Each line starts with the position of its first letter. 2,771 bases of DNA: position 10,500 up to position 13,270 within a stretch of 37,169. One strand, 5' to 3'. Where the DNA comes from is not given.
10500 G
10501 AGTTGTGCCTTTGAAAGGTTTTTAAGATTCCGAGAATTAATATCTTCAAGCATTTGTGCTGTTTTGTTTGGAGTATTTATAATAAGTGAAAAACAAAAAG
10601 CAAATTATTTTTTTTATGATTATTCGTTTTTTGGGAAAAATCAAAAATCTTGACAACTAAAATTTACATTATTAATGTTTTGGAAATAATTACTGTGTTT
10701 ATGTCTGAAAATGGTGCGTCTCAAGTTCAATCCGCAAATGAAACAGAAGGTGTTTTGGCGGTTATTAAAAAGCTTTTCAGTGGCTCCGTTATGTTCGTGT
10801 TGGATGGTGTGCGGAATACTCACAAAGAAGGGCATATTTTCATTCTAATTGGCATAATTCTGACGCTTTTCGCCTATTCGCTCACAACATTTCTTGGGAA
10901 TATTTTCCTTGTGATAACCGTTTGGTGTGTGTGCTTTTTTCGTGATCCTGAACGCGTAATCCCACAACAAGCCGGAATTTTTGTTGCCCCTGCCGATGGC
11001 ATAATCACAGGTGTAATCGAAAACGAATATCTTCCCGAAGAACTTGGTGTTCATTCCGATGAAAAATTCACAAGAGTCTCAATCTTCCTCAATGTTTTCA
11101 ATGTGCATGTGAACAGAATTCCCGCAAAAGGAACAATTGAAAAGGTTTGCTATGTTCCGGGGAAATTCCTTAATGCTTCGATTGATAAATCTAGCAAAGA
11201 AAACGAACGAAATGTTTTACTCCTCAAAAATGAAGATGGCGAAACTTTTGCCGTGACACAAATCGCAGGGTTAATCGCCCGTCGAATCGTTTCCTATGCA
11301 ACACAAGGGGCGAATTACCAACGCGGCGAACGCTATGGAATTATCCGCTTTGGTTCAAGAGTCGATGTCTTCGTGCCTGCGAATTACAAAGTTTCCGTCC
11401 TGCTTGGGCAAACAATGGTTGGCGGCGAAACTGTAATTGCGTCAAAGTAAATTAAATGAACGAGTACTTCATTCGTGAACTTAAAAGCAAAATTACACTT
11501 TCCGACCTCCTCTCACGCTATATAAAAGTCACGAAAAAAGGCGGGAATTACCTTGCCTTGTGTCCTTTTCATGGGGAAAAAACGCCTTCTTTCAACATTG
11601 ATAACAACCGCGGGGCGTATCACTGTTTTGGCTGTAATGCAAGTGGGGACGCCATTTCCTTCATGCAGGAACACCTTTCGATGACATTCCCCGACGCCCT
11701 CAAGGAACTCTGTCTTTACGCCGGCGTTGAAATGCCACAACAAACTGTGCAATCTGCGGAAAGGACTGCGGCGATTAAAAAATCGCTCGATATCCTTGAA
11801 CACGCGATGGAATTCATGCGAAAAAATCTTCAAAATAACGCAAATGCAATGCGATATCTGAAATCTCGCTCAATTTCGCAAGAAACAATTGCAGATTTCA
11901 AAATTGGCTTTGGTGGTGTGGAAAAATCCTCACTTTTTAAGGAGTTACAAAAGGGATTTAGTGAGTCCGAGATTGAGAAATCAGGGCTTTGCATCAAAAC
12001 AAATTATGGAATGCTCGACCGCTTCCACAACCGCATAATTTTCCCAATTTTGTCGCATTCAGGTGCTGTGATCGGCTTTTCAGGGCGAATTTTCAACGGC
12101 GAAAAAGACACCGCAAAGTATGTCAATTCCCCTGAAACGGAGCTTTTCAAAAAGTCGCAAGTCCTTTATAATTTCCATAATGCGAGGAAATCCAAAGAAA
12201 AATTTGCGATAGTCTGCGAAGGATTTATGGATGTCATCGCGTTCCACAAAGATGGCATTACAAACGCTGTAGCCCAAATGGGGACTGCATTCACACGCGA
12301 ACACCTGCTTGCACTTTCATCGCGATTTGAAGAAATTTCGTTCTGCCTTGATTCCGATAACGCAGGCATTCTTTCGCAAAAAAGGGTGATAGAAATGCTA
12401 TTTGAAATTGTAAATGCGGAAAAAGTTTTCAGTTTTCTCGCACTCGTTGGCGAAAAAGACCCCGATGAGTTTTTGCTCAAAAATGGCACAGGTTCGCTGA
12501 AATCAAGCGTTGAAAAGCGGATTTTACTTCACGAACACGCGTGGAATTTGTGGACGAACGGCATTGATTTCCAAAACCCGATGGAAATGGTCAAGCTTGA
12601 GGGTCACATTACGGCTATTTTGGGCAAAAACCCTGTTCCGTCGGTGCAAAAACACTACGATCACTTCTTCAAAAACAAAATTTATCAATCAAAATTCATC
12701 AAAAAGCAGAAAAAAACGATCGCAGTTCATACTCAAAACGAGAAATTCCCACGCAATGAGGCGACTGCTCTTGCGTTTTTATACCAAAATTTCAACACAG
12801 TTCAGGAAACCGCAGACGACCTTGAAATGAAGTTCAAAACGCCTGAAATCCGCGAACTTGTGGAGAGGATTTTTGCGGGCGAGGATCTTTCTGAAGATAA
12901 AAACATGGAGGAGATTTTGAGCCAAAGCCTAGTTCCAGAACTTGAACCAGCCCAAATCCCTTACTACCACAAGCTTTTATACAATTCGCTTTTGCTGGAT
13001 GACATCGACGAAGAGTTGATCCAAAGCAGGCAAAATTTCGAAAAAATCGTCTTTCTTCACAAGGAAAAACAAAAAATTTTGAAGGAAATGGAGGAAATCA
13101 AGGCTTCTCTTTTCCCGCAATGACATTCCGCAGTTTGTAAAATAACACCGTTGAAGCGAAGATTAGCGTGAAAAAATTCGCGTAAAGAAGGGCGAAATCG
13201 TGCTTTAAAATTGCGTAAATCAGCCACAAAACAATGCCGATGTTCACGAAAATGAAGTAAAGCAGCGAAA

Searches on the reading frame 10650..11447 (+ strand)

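Call 45: search_protein_families(library=pfam, proteins=[window:10650-11447:+], max_evalue=0.01)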
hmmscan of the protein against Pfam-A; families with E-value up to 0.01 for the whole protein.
window:10650-11447:+ (266 aa): 1 family
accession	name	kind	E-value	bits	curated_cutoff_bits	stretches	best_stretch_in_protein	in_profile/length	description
PF02666.20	PS_Dcarbxylase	-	4.4e-46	157.5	22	1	92-264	4-198/198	Phosphatidylserine decarboxylase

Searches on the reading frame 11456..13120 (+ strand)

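Call 46: search_protein_families(library=pfam, proteins=[window:11456-13120:+], max_evalue=0.01)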
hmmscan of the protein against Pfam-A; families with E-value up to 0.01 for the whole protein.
window:11456-13120:+ (555 aa): 5 families
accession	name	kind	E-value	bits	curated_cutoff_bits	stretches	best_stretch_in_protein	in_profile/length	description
PF08275.17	DNAG_N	-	5.3e-37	127.2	26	1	121-244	2-128/128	DNA primase catalytic core, N-terminal domain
PF01807.25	Zn_ribbon_DnaG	-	1.7e-31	108.3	24.9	1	3-96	3-96/98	CHC2 zinc finger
PF13155.12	Toprim_2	-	2.7e-17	63.4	22.1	1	252-340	1-88/88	Toprim-like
PF13662.12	Toprim_4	-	1.7e-14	54.2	25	1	251-316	3-75/85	Toprim domain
PF01751.28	Toprim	-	1.8e-09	38.1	23.1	1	251-321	2-86/96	Toprim domain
